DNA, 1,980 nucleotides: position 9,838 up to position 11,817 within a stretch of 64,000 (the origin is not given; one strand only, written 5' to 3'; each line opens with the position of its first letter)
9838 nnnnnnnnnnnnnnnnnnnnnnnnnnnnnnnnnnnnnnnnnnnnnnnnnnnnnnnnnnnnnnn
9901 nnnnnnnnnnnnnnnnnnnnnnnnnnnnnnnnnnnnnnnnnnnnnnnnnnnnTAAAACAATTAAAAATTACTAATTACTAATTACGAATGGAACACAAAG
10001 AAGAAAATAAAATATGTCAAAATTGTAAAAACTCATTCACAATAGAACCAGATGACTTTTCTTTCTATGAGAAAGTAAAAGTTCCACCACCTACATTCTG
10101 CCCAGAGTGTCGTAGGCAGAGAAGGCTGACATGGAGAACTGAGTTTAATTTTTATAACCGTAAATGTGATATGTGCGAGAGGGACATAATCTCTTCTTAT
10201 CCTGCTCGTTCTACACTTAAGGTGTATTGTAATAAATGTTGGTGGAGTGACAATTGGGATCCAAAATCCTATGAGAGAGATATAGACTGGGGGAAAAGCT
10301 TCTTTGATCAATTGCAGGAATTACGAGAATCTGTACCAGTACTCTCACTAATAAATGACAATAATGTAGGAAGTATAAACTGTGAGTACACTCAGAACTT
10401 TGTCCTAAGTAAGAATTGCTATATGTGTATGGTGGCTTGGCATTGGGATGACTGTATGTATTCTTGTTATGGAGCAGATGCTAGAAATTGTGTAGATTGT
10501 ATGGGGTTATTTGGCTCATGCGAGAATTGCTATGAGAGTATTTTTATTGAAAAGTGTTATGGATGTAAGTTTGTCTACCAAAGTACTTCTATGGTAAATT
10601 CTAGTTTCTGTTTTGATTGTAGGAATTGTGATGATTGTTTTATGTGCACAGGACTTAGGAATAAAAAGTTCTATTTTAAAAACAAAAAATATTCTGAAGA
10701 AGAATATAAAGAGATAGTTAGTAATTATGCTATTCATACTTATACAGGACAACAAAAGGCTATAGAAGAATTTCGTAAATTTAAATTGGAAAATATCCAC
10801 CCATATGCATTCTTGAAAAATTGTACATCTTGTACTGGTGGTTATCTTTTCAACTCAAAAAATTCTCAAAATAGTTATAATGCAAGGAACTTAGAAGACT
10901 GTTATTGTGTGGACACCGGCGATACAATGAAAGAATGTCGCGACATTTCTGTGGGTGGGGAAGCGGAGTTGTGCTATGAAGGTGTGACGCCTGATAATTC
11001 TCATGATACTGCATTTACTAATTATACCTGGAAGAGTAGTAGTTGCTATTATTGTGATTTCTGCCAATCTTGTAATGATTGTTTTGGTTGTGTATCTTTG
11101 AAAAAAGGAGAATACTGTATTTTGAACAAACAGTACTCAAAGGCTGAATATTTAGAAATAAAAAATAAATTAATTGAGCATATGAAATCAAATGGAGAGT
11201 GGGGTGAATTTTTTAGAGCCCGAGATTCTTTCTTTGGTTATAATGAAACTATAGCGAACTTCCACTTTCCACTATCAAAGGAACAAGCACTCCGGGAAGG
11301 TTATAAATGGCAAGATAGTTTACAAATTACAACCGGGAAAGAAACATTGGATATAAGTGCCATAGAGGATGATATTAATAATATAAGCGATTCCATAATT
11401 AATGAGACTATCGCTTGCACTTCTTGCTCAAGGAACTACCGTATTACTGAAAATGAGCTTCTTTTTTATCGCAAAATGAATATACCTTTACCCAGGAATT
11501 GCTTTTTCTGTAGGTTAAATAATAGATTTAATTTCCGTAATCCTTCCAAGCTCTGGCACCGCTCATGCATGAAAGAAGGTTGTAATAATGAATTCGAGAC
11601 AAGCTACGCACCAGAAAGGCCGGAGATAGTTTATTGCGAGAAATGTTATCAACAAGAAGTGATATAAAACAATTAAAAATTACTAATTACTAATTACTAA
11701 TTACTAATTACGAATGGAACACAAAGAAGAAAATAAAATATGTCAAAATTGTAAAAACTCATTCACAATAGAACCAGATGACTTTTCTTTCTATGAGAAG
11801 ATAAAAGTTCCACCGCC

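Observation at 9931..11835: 190-nt junction repeat homogenising paralogs 3 and 4, carrying a copy-number-variable TTACTAA heptamer tract just upstream of the start codon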

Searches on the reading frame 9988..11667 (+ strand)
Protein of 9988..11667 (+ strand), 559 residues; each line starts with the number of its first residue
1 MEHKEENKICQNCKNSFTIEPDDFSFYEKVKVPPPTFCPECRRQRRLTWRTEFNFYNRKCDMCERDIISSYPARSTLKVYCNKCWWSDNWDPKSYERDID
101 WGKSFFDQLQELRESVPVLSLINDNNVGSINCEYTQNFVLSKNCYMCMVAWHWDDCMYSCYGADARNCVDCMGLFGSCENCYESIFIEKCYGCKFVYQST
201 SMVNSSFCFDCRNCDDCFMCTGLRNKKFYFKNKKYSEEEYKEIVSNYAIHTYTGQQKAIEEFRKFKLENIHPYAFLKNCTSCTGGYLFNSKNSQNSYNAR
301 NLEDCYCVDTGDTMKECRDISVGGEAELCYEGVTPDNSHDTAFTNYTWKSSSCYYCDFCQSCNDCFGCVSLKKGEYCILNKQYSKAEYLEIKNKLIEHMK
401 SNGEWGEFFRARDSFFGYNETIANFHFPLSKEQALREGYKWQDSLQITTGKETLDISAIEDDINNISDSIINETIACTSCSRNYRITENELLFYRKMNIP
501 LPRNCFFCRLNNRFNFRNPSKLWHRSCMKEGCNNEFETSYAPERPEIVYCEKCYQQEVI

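Call 10: search_protein_families(library=pfam, proteins=[window:9988-11667:+], max_evalue=0.01)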
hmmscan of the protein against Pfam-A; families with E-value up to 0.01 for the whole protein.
window:9988-11667:+ (559 aa): 0 families

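Call 14: find_homologous_proteins(query=window:9988-11667:+)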
Query window:9988-11667:+ (559 aa): 6401 proteins with E <= 0.001 among 8000 candidates; the best 120 are listed.
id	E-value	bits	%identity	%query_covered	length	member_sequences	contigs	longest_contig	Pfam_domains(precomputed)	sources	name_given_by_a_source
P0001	0.0e+0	1340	100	100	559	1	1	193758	-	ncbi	-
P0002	0.0e+0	1023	75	99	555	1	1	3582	-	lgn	-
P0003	3.6e-248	843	62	99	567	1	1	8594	-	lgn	-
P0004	4.9e-248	843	64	99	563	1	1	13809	-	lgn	-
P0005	9.0e-243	825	62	99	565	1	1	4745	-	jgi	-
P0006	1.5e-240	818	60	99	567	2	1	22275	-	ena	-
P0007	1.0e-230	786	59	100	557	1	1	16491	-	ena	-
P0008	4.5e-229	780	58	99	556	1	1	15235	-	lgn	-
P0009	8.6e-228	776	58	100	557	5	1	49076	-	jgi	jgi:hypothetical protein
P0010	5.2e-225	767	58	100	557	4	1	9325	-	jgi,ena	jgi:hypothetical protein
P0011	3.3e-224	764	58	99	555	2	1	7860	-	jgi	-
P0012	3.7e-224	764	57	99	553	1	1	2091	-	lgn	-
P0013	1.4e-223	762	58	99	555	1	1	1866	-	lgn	-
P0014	2.0e-223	762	57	99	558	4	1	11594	-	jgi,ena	-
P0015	3.0e-223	761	58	100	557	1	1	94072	-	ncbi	-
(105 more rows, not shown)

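Call 15: find_encoding_contigs(protein=window:9988-11667:+, flank=10000, max_places=10)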
Protein window:9988-11667:+ (559 aa): no gene with exactly this product is on record in the collection.

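Call 17: find_encoding_contigs(protein=P0002, flank=10000)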
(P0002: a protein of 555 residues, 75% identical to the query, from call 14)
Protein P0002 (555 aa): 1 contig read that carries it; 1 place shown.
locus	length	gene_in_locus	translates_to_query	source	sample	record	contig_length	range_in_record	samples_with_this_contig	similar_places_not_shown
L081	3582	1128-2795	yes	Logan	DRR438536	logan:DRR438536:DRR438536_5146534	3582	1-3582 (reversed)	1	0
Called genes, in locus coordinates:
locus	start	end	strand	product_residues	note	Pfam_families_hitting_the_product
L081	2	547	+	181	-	?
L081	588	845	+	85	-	PF04221:RelB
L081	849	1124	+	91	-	PF15738:YafQ_toxin, PF05016:ParE_toxin, PF15781:ParE-like_toxin (weak)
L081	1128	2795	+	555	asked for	-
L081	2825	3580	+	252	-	?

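Call 18: find_encoding_contigs(protein=P0004, flank=10000)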
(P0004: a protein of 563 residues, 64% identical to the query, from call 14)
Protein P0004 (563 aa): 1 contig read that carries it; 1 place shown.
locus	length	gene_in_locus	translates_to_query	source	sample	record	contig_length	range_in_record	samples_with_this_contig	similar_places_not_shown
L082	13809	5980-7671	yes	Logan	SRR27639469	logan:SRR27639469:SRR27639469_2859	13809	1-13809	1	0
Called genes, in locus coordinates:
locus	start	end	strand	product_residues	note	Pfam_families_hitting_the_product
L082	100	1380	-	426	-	PF01566:Nramp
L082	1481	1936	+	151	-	-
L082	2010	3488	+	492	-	PF01935:DUF87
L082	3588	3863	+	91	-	PF03091:CutA1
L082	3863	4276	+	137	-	PF01467:CTP_transf_like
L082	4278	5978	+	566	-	-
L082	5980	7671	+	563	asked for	-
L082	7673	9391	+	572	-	-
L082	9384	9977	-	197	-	-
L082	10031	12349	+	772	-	PF01935:DUF87, PF02534:T4SS-DNA_transf (faint), PF10412:TrwB_AAD_bind, PF12696:TraG-D_C, PF23477:zf_Tbcl_2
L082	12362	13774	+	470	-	PF00932:LTD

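Call 41: search_protein_families(library=ncbifam, proteins=[window:9988-11667:+], max_evalue=0.1)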
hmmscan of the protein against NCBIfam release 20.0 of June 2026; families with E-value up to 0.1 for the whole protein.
window:9988-11667:+ (559 aa): 1 family
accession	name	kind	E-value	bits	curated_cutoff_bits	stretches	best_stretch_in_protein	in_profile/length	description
NF052237.1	biotin_BsaP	equivalog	0.043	13.8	39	1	10-44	2-35/53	biotin synthase auxiliary protein BsaP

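Call 42: search_protein_families(library=padloc, proteins=[window:9988-11667:+], max_evalue=0.1)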
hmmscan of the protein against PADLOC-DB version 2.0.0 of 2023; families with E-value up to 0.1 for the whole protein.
window:9988-11667:+ (559 aa): 0 families

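Call 55: predict_structure(alignment_id=A6)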
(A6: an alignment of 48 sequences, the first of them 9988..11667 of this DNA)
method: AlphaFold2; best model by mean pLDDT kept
length: 559 residues; sequences in the alignment: 48
mean_pLDDT: 82.7   pTM: 0.85
mean pLDDT of the five models: 82.7, 79.8, 78.6, 78.0, 77.6
residues with pLDDT >= 90: 232; 70-90: 214; 50-70: 113; < 50: 0
segments of 3 or more residues with pLDDT < 50: none
pLDDT, mean of each block of 10 residues (from residue 1): 84 90 86 89 89 90 93 92 88 91 94 92 63 65 70 71 76 77 76 73 70 67 77 90 92 93 89 69 66 69 67 69 65 64 66 70 67 78 93 94 90 92 90 94 91 96 97 97 94 94 93 81 91 92 91 89
secondary structure, 60 per line:
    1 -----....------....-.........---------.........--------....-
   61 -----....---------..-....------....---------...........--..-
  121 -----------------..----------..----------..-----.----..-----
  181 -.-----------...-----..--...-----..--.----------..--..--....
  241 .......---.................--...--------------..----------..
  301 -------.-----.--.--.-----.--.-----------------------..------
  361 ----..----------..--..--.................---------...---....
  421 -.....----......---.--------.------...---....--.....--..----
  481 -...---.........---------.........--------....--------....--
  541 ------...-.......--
elements in order: E6-9 E16-19 H21-29 H39-47 E56-59 E66-69 H82-85 H92-95 H105-115 E194-196 E206-208 H237-247 H252-267 E270-272 H385-401 H422-426 H431-436 H468-472 E482-484 H488-496 H506-514 E523-526 E535-538 E547-549 H551-557

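Call 59: fold_search(model_id=the predicted structure, library=pdb)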
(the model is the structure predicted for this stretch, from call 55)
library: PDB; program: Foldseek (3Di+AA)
matches with E <= 10: 1; with E <= 0.001: 0
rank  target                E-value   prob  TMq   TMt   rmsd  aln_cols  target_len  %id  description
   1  2rsj_MODEL_1_A        5.7e+00  0.02  0.04  0.15  17.2        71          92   15  Solution structures of the DNA-binding domains of immune-related zinc-finger protein ZFAT (released 2013-03-13)

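Call 68: find_homologous_proteins(query=window:10300-11667:+, max_evalue=1e-100)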
Query window:10300-11667:+ (455 aa): 706 proteins with E <= 1e-100 among 8000 candidates; the best 120 are listed.
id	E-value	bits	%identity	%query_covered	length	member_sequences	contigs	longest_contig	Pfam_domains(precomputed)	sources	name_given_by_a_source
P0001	0.0e+0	1094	100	100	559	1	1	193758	-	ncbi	-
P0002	5.5e-246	835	74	100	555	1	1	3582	-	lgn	-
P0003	2.2e-212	724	62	100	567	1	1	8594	-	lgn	-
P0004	2.4e-207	708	63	100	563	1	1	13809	-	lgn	-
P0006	3.2e-200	684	60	99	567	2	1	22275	-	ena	-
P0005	3.7e-194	664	60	100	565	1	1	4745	-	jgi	-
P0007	3.9e-186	638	57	100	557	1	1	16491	-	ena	-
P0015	9.8e-186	636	58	100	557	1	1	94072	-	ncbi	-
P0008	1.4e-184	633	56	100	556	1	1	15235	-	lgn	-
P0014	3.4e-184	631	55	100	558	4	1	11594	-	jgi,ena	-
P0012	2.5e-183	628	56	100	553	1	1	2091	-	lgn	-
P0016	6.1e-183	627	56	100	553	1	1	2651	-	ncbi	-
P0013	7.0e-183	627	56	100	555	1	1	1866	-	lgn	-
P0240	1.9e-182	626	55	100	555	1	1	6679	-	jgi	-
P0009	2.6e-181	622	55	100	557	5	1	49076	-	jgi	jgi:hypothetical protein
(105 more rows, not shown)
